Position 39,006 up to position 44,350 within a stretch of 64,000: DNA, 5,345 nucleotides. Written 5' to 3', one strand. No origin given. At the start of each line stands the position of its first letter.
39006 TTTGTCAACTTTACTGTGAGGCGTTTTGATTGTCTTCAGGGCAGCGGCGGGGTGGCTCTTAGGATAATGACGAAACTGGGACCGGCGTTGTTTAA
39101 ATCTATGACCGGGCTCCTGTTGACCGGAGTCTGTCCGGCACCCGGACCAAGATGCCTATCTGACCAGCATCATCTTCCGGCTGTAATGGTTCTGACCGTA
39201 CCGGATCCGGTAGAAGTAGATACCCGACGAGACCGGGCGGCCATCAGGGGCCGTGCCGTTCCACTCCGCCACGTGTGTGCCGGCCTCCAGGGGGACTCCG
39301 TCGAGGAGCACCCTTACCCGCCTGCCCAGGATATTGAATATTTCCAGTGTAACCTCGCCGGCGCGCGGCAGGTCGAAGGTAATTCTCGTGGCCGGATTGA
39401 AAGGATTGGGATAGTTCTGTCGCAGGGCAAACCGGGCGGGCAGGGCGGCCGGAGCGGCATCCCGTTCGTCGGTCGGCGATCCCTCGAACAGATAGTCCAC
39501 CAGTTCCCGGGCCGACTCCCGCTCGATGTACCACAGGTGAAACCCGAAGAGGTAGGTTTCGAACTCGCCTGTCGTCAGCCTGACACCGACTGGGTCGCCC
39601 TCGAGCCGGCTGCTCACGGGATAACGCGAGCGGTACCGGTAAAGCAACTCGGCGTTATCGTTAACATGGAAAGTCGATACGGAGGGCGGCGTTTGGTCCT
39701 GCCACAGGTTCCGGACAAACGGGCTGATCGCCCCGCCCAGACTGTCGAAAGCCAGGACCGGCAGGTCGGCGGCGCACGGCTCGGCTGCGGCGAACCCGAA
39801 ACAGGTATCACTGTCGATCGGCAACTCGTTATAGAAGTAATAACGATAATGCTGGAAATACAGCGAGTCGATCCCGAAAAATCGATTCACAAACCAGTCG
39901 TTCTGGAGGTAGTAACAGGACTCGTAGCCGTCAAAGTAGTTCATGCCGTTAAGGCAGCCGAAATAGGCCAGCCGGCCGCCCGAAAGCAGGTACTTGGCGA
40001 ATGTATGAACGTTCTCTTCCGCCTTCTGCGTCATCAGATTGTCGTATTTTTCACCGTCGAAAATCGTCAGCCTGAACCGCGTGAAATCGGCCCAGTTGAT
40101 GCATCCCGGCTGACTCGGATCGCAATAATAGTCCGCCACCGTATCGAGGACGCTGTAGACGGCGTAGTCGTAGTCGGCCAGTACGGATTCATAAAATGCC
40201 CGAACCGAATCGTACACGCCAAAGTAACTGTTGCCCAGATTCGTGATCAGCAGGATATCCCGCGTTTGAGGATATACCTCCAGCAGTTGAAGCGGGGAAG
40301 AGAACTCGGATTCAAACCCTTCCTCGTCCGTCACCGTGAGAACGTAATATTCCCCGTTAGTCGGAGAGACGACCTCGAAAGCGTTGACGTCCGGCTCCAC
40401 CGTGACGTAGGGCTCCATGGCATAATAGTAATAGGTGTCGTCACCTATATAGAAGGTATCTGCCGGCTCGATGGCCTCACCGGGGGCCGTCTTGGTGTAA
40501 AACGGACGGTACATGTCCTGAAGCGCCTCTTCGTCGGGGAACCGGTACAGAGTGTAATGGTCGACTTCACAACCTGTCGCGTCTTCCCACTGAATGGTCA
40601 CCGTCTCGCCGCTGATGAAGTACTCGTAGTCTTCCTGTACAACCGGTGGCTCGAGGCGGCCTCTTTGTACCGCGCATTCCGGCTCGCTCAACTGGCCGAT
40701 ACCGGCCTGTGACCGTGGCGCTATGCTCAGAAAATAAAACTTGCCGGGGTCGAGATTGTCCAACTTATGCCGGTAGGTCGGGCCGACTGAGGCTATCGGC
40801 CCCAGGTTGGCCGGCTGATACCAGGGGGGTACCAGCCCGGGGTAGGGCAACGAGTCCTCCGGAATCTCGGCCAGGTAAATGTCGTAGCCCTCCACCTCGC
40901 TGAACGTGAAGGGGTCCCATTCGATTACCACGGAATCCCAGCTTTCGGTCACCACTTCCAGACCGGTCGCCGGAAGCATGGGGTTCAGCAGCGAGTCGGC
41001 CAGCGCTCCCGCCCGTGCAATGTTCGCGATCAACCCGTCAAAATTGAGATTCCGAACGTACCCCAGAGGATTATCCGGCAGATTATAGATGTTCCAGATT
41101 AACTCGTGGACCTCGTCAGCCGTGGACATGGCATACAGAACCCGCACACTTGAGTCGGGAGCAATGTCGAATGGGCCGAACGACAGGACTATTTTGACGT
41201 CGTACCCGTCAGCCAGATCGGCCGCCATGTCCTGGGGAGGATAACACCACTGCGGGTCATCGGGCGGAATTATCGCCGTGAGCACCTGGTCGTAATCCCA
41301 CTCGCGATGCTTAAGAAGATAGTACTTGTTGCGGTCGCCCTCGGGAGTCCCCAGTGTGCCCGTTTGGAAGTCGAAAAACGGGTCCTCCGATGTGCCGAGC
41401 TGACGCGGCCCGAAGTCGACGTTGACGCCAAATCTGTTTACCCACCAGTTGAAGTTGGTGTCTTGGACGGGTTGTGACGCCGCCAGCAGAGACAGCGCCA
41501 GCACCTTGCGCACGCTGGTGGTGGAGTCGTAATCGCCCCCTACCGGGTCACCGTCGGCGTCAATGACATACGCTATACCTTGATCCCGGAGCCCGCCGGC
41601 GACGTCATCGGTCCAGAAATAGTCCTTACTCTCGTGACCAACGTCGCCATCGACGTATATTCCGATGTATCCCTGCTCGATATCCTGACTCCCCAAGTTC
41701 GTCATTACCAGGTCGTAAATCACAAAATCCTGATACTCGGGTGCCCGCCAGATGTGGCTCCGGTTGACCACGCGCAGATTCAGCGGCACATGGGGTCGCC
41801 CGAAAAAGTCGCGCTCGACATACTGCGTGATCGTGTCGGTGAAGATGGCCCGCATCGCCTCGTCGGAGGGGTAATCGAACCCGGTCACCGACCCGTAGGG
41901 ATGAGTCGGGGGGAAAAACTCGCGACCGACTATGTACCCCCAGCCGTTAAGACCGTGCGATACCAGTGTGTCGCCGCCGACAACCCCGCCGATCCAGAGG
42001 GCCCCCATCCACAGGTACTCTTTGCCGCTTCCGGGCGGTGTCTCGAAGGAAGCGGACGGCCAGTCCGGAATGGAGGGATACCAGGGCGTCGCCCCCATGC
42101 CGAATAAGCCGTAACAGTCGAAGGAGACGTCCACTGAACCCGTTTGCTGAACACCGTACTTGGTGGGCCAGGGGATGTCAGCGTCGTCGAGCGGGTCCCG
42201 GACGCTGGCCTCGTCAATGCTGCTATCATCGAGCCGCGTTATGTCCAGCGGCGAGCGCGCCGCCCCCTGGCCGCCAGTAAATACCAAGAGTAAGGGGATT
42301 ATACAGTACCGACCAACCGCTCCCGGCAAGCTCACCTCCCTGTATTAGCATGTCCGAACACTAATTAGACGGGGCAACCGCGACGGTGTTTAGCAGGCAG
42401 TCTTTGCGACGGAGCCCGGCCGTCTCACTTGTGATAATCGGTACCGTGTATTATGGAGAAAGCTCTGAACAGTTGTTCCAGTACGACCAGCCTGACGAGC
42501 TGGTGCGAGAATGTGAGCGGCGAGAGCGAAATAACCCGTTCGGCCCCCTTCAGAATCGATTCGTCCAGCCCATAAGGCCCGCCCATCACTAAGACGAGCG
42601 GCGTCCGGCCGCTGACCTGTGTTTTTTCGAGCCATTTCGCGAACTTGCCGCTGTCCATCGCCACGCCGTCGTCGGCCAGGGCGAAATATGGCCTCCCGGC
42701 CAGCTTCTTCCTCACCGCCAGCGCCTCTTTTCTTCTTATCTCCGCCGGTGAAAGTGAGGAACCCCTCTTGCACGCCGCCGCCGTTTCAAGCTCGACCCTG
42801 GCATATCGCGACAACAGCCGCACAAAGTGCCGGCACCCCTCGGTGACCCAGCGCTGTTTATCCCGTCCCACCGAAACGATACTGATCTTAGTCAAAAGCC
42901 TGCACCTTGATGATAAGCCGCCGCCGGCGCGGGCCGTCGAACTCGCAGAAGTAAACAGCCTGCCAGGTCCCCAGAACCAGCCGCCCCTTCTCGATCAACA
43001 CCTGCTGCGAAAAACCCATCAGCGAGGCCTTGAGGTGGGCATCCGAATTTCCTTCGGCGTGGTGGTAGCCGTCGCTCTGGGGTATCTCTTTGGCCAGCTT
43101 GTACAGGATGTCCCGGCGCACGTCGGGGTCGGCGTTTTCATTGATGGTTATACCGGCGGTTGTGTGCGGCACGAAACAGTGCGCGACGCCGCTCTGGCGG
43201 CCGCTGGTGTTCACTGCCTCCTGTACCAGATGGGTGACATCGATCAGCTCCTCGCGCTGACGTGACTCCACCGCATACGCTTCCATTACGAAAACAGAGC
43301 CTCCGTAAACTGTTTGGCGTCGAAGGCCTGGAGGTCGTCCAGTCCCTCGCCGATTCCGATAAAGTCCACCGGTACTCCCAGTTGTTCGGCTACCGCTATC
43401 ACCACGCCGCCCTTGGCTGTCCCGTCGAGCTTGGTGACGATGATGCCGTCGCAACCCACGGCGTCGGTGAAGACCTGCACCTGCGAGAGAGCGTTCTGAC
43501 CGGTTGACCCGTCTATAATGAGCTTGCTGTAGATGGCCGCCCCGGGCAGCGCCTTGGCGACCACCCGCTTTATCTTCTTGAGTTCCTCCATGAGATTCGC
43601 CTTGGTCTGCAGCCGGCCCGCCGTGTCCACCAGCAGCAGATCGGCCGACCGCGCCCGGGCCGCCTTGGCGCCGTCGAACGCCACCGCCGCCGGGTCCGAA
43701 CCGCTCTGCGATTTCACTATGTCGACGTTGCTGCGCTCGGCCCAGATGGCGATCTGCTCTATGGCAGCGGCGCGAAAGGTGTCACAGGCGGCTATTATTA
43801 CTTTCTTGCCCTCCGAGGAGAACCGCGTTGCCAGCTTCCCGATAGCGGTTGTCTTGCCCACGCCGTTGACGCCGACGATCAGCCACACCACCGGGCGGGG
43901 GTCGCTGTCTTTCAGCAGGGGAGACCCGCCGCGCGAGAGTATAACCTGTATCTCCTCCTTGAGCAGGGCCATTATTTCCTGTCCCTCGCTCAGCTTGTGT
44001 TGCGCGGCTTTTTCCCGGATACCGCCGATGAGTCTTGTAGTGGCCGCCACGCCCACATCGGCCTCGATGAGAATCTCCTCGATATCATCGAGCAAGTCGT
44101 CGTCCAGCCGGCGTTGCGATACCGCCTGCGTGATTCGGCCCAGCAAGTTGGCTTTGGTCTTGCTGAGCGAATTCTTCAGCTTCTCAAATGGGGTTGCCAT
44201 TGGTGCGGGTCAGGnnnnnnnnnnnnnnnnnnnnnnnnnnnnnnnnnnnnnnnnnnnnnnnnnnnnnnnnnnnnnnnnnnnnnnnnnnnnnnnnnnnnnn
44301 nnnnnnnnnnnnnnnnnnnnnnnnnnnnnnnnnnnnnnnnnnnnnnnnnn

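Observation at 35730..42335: Tandem pair of ~1060-aa paralogous secreted proteins with T9SS-type tails and no recognisable enzyme family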

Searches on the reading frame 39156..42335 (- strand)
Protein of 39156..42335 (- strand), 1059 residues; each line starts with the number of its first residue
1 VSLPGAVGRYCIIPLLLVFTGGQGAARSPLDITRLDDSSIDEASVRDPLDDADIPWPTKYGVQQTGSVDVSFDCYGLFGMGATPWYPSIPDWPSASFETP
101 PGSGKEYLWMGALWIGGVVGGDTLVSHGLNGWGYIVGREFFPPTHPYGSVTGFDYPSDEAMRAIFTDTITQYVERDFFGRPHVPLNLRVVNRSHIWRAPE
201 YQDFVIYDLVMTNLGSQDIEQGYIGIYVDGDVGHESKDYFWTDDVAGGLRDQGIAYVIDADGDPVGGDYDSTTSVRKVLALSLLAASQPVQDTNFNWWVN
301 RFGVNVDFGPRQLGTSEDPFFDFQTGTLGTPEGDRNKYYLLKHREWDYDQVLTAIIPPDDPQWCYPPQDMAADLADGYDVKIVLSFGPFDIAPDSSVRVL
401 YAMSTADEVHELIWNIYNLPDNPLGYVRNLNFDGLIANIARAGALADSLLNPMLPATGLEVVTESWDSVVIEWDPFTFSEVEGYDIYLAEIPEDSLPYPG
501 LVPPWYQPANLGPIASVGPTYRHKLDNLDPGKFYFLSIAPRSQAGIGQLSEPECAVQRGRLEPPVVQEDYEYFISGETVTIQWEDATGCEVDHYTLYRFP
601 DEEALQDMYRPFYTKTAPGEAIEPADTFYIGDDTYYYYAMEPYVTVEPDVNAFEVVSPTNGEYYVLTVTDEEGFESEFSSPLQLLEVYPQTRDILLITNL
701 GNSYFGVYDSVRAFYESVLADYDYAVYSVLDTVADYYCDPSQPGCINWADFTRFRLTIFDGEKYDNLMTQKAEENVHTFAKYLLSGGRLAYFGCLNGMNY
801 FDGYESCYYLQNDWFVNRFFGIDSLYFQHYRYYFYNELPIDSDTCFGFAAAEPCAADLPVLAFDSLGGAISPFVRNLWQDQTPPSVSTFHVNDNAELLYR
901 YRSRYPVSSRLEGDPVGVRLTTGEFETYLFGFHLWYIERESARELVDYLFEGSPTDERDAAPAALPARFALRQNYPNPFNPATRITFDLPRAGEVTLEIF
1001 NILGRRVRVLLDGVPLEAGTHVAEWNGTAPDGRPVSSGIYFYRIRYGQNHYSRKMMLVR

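Call 4: search_protein_families(library=pfam, proteins=[window:39156-42335:-], max_evalue=1)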
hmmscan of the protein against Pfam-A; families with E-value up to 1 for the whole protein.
window:39156-42335:- (1059 aa): 4 families
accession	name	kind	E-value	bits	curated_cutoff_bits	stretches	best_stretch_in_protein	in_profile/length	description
PF00041.27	fn3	-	9.4e-08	32.6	25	1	456-552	3-80/84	Fibronectin type III domain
PF13860.13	FlgD_ig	-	7.1e-07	29.6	27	1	984-1044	11-73/79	FlgD Ig-like domain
PF18962.6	Por_Secre_tail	-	8.5e-06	26.4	27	1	975-1056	2-74/75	Secretion system C-terminal sorting domain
PF13585.12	CHU_C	-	0.0011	19.4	27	1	994-1052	28-79/86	CHU_C Type IX secretion signal domain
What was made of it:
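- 40680..40970 (-): Gene B Fn3 domain (residues 456-552). Pfam PF00041, E 9.4e-8, 32.6 bits against a cut-off of 25 (call 4)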

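Call 5: search_protein_families(library=ncbifam, proteins=[window:39156-42335:-], max_evalue=1)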
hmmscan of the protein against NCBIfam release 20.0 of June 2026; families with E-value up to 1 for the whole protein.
window:39156-42335:- (1059 aa): 6 families
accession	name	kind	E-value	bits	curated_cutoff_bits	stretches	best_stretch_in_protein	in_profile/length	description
TIGR04183.1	Por_Secre_tail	domain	5.2e-09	36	23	1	975-1056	2-70/72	T9SS type A sorting domain-containing protein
NF033707.1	T9SS_sortase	equivalog_domain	1.5e-06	26.2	420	1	973-1046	1000-1077/1095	type IX secretion system sortase PorU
NF052323.1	T9SSA_dep_M6i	equivalog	0.0024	15.9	600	1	974-1050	960-1030/1043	T9SS-dependent M6-like inactivated metalloprotease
NF038113.1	T9SSA_dep_M36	equivalog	0.0035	15.5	885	1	973-1057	794-868/869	T9SS-dependent M36 family metallopeptidase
NF009276.0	PRK12633.1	equivalog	0.032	13.9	383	1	982-1043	117-178/234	flagellar basal body rod modification protein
NF005176.1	PRK06655.1-1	equivalog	0.22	11.4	230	1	991-1046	95-149/197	flagellar hook assembly protein FlgD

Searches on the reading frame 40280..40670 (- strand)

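Call 76: search_protein_families(library=pfam, proteins=[window:40280-40670:-], max_evalue=10)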
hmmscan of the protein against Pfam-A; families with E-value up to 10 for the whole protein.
window:40280-40670:- (130 aa): 1 family
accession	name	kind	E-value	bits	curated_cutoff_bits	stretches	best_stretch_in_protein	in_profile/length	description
PF04725.17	PsbR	-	0.19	12.6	22.5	1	14-84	9-77/98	Photosystem II 10 kDa polypeptide PsbR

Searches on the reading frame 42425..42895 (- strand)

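Call 15: search_protein_families(library=pfam, proteins=[window:42425-42895:-], max_evalue=0.001)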
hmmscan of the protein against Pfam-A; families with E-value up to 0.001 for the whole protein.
window:42425-42895:- (156 aa): 1 family
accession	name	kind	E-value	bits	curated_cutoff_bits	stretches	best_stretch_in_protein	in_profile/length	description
PF02590.22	SPOUT_MTase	-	1.6e-39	135.8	27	1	3-155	2-154/154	Predicted SPOUT methyltransferase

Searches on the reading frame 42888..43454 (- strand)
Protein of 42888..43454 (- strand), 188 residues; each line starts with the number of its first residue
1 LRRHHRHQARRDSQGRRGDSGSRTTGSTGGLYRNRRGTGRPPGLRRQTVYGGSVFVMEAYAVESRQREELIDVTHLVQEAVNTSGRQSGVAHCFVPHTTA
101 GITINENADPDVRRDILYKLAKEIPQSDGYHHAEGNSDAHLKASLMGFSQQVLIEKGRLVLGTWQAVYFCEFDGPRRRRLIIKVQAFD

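Call 15: search_protein_families(library=pfam, proteins=[window:42888-43454:-], max_evalue=0.001)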
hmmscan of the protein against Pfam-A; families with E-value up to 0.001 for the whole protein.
window:42888-43454:- (188 aa): 1 family
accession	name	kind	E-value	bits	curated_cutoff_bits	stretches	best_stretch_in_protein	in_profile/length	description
PF01894.22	UPF0047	-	9.3e-43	145.5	27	1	72-184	1-117/117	Uncharacterised protein family UPF0047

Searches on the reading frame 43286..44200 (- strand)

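Call 15: search_protein_families(library=pfam, proteins=[window:43286-44200:-], max_evalue=0.001)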
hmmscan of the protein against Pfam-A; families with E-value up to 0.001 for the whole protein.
window:43286-44200:- (304 aa): 8 families
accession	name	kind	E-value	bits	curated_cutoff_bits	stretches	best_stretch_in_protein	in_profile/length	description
PF00448.28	SRP54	-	1.7e-72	243.7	22.7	1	103-303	1-195/196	SRP54-type protein, GTPase domain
PF02881.24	SRP54_N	-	2.3e-15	57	22.4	1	21-84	3-75/75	SRP54-type protein, helical bundle domain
PF13604.12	AAA_30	-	4.7e-07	30.2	27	1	105-201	20-104/191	AAA domain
PF13191.12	AAA_16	-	2.4e-05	25.3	32.6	1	98-177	19-95/167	AAA ATPase domain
PF25199.1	nSTAND_NTPase5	-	5.4e-05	23.5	34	0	97-137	35-76/145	Novel STAND NTPase 5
PF13401.12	AAA_22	-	0.00018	22.3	27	0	107-212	9-109/130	AAA domain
PF01656.29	CbiA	-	0.00036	20.9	25.4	0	113-230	9-54/125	CobQ/CobB/MinD/ParA nucleotide binding domain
PF13207.12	AAA_17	-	0.00088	20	27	0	109-209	1-94/136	AAA domain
